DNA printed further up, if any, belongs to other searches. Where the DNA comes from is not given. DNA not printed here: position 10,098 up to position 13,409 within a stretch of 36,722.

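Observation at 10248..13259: One ORF encodes two complete, apparently active PilB/GspE secretion-ATPase modules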

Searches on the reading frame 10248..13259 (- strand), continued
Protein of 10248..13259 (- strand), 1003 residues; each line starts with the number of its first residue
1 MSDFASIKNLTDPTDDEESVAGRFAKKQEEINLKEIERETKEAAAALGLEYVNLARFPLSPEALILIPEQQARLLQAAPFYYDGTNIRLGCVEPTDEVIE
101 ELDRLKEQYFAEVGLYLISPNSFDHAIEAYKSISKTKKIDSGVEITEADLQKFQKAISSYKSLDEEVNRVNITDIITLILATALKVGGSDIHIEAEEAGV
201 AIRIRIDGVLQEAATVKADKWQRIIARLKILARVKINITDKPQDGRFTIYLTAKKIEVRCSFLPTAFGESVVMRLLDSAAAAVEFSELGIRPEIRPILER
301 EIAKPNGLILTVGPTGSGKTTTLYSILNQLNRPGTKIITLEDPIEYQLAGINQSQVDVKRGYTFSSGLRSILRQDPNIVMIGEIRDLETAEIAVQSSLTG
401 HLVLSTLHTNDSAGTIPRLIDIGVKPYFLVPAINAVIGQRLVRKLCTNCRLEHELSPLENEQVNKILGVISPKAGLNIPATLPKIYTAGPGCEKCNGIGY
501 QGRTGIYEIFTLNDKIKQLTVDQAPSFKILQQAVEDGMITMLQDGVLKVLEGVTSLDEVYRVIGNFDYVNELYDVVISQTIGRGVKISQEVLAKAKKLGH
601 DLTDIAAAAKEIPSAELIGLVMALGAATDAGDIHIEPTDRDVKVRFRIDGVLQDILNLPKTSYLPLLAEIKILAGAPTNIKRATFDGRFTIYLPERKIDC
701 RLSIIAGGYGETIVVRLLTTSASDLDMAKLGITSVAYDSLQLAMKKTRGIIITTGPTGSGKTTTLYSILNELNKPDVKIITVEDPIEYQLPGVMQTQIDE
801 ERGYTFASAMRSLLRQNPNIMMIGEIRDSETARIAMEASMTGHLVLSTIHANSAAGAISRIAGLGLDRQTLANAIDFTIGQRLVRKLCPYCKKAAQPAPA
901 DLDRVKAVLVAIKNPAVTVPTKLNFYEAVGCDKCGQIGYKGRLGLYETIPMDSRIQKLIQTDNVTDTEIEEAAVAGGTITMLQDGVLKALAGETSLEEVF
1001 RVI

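Call 15: search_solved_structures(query=window:10248-13259:-, max_evalue=1e-20, show_alignments=1)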
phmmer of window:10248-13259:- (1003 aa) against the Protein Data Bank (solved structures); distinct sequences matched with E-value up to 1e-20: 20.
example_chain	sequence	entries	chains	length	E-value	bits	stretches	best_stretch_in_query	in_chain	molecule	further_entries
5tsg_B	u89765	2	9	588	3.3e-101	342.9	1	46-563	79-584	Type IV pilus biogenesis ATPase PilB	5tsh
6olj_C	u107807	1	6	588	5.7e-101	342.1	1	46-563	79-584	Type IV pilus biogenesis ATPase PilB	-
5zfr_A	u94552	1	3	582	8.1e-101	341.6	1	46-563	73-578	Type IV pilus biogenesis ATPase PilB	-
3jc8_Ba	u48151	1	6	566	1.2e-98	334.4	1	40-560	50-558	Type IV-A pilus assembly ATPase PilB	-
4pht_A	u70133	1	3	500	2.3e-98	333.5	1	101-562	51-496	General secretory pathway protein E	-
4ksr_A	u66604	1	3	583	2.7e-94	320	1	165-563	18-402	Type II secretion system protein E, Hemolysin-coregulated protein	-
1p9r_A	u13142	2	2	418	3.1e-94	319.8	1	163-561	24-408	General secretion pathway protein E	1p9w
4kss_A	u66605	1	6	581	3.5e-94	319.6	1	165-563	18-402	Type II secretion system protein E, hemolysin-coregulated protein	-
6f8l_G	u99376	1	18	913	3.1e-92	313.2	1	41-560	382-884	Type IV pilus assembly protein PilF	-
5oiu_A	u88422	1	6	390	5.4e-88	299.2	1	179-560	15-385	Type IV pilus assembly protein PilF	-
5it5_F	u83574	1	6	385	6.3e-88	298.9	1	180-560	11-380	ATP binding motif-containing protein PilF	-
6ejf_A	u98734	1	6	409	6.7e-88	298.9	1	180-560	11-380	Type IV pilus assembly protein PilF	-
5fl3_A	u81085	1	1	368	1e-33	119.5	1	180-423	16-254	PILI RETRACTION PROTEIN PILT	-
2ewv_A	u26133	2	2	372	5.6e-32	113.8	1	175-455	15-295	twitching motility protein PilT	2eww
2gsz_A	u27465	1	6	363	9.4e-32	113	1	179-455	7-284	twitching motility protein PilT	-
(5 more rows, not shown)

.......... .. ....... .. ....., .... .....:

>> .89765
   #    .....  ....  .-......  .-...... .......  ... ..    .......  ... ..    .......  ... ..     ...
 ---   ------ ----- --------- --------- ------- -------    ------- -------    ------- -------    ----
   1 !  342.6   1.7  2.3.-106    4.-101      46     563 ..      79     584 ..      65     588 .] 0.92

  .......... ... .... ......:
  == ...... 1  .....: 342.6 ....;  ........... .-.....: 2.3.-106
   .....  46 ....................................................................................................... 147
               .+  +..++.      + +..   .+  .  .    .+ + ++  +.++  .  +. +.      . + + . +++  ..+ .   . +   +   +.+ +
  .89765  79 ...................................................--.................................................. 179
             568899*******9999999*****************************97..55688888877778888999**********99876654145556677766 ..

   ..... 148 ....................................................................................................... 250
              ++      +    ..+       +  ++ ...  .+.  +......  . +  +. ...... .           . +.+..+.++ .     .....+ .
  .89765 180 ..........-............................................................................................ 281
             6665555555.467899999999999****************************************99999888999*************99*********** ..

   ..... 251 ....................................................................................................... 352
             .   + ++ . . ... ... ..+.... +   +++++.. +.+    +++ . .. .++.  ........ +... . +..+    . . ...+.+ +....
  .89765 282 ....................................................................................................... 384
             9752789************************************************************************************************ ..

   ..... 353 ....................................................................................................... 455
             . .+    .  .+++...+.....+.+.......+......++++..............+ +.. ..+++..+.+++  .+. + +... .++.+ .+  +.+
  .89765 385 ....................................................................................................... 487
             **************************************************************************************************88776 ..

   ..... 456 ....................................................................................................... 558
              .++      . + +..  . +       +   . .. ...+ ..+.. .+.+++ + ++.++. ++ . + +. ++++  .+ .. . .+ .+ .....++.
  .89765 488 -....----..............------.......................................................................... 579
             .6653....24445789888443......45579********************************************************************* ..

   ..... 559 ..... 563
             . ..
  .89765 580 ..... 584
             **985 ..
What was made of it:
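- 12390..12749 (-): Module 1 N2 domain, aa 171-290, with Arg fingers RxRxDG and QDGR. It aligns to the PilB N2D of 5TSG (call 15).
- Closest known: Thermus thermophilus PilF. Same: It is a long PilB-type motor enlarged by internal duplication, and it hits the query at E 3e-92 (call 15).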

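Call 23: find_encoding_contigs(protein=P0002, flank=10000, max_places=3)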
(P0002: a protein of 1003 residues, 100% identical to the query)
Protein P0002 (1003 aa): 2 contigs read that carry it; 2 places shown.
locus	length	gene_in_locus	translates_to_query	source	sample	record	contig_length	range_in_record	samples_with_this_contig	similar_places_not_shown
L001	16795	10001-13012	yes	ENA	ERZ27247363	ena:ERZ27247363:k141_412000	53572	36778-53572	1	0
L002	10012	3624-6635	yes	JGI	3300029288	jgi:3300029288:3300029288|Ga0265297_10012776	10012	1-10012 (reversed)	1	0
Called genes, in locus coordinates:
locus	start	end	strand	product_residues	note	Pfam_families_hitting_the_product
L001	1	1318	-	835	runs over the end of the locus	PF00521:DNA_topoisoIV, PF03989:DNA_gyraseA_C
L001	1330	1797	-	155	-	-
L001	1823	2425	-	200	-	PF00334:NDK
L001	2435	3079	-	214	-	PF13483:Lactamase_B_3, PF12706:Lactamase_B_2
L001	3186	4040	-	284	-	PF00753:Lactamase_B, PF23023:Anti-Pycsar_Apyc1 (faint), PF12706:Lactamase_B_2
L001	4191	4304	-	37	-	-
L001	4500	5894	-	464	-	PF00587:tRNA-synt_2b, PF03129:HGTP_anticodon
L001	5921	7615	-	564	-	PF03485:Arg_tRNA_synt_N, PF00750:tRNA-synt_1d, PF05746:DALR_1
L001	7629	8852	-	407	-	PF00579:tRNA-synt_1b, PF22421:SYY_C-terminal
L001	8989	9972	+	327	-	-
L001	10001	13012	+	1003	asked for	PF05157:MshEN, PF01935:DUF87 (faint), PF00437:T2SSE, PF16796:Microtub_bd (faint), PF00004:AAA (faint), PF00005:ABC_tran (faint), PF01637:ATPase_2 (faint), PF00437:T2SSE, +10 more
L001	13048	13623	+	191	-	PF01997:Translin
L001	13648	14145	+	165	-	PF00149:Metallophos, PF12850:Metallophos_2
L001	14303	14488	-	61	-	-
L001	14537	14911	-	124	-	-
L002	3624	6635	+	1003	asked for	PF05157:MshEN, PF01935:DUF87 (faint), PF00437:T2SSE, PF16796:Microtub_bd (faint), PF00004:AAA (faint), PF00005:ABC_tran (faint), PF01637:ATPase_2 (faint), PF00437:T2SSE, +10 more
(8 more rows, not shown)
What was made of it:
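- A near-identical protein occurs in two other assemblies (call 23).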

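Call 25: find_encoding_contigs(protein=P0118, flank=10000, max_places=2)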
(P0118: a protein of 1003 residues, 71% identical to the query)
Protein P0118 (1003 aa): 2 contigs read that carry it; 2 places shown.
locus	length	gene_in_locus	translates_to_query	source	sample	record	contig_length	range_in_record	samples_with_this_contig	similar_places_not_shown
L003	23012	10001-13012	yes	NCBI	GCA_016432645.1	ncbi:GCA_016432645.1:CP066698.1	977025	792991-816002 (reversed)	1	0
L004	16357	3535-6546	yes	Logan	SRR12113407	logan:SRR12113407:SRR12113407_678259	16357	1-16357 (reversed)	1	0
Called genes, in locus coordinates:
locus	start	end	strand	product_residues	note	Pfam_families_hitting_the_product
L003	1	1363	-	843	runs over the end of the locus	PF00521:DNA_topoisoIV, PF03989:DNA_gyraseA_C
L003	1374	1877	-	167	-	-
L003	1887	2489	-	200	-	PF00334:NDK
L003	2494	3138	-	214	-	PF13483:Lactamase_B_3, PF12706:Lactamase_B_2 (weak)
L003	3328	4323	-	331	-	-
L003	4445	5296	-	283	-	PF00753:Lactamase_B, PF23023:Anti-Pycsar_Apyc1 (weak), PF12706:Lactamase_B_2 (weak)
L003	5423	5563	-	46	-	-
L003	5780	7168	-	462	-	PF00587:tRNA-synt_2b, PF03129:HGTP_anticodon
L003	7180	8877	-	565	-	PF03485:Arg_tRNA_synt_N, PF00750:tRNA-synt_1d, PF05746:DALR_1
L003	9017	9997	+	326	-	-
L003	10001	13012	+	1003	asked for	PF05157:MshEN (weak), PF25199:nSTAND_NTPase5 (faint), PF00437:T2SSE, PF16796:Microtub_bd (faint), PF00004:AAA (faint), PF00005:ABC_tran (faint), PF01637:ATPase_2 (faint), PF00437:T2SSE, +10 more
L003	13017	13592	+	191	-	PF01997:Translin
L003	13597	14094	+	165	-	PF00149:Metallophos, PF12850:Metallophos_2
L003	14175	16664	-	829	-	PF00005:ABC_tran (faint), PF02463:SMC_N (faint), PF03193:RsgA_GTPase (faint), PF13191:AAA_16 (faint), PF13401:AAA_22 (faint), PF13476:AAA_23 (faint), PF13481:AAA_25 (faint), PF17755:UvrA_DNA-bind, +4 more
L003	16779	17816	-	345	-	PF13091:PLDc_2, PF00614:PLDc (weak), PF13091:PLDc_2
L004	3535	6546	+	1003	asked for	PF05157:MshEN (weak), PF25199:nSTAND_NTPase5 (faint), PF00437:T2SSE, PF16796:Microtub_bd (faint), PF00004:AAA (faint), PF00005:ABC_tran (faint), PF01637:ATPase_2 (faint), PF00437:T2SSE, +10 more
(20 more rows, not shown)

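Call 26: find_encoding_contigs(protein=P0091, flank=10000, max_places=2)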
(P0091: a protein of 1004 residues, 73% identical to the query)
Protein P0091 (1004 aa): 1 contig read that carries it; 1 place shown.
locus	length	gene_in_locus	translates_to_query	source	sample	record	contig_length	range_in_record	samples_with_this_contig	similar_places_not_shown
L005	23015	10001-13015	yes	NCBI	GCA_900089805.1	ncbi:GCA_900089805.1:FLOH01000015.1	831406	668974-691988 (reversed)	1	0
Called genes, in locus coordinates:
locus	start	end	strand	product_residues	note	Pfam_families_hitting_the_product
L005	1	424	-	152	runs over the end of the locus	-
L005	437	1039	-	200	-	PF00334:NDK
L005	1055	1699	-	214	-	PF13483:Lactamase_B_3, PF12706:Lactamase_B_2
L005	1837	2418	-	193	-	-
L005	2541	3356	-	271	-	PF25281:MBL_MAP1B (weak), PF00753:Lactamase_B, PF23023:Anti-Pycsar_Apyc1 (faint)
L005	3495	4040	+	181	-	-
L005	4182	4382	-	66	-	-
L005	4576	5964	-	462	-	PF28494:GlyRS_ins_1 (faint), PF00587:tRNA-synt_2b, PF03129:HGTP_anticodon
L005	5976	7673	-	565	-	PF03485:Arg_tRNA_synt_N, PF00750:tRNA-synt_1d, PF05746:DALR_1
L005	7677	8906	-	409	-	PF00579:tRNA-synt_1b, PF22421:SYY_C-terminal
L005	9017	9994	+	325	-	-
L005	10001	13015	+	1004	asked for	PF05157:MshEN (weak), PF01935:DUF87 (faint), PF00437:T2SSE, PF03215:Rad17 (faint), PF04851:ResIII (faint), PF16796:Microtub_bd (faint), PF25199:nSTAND_NTPase5 (faint), PF00437:T2SSE, +11 more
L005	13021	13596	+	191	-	PF01997:Translin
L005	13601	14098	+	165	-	PF00149:Metallophos, PF12850:Metallophos_2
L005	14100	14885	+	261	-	PF00459:Inositol_P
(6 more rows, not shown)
